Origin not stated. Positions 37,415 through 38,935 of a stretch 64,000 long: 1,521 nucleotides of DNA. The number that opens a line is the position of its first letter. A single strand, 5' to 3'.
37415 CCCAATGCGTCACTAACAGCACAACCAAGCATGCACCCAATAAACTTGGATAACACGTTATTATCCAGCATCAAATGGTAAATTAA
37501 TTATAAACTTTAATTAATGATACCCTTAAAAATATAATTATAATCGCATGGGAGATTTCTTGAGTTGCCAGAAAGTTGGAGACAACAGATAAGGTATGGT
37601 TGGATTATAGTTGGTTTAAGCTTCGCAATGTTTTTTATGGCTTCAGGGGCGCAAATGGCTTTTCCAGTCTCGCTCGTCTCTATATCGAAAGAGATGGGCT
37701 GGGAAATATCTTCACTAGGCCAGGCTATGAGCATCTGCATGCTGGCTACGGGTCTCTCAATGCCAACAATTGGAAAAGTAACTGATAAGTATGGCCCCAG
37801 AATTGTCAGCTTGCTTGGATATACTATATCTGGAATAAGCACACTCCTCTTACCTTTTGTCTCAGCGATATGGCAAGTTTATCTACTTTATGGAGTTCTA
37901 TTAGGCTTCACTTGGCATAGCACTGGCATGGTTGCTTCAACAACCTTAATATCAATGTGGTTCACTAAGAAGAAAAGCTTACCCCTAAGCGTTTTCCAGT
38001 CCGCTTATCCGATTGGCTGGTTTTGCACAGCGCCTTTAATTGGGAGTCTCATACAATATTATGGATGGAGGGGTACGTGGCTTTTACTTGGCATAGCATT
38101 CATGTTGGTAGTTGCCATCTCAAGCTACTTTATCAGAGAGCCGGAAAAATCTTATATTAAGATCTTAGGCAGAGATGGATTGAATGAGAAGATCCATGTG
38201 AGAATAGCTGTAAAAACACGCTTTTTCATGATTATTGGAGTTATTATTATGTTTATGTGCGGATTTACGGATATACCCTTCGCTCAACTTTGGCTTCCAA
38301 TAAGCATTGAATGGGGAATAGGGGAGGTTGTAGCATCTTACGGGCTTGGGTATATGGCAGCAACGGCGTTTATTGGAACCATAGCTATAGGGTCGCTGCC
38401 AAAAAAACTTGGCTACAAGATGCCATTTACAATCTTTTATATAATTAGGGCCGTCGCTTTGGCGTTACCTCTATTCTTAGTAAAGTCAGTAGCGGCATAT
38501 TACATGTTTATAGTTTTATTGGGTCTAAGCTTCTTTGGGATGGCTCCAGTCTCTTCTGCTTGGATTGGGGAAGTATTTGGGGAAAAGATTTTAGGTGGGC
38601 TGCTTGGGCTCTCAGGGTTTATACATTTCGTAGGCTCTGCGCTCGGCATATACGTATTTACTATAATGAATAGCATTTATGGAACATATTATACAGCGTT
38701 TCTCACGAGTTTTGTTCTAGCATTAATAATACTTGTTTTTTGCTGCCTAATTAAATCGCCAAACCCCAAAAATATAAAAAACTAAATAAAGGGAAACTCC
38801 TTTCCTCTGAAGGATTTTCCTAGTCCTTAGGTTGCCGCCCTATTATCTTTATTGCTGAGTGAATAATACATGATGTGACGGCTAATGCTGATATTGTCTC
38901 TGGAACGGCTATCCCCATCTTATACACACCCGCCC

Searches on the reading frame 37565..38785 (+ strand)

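Call 11: search_protein_families(library=pfam, proteins=[window:37565-38785:+], max_evalue=0.01)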
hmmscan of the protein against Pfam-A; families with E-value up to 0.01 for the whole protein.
window:37565-38785:+ (406 aa): 1 family
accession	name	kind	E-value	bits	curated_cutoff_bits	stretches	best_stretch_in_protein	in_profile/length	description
PF07690.21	MFS_1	-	1.5e-39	136.3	33.4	2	19-326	2-310/347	Major Facilitator Superfamily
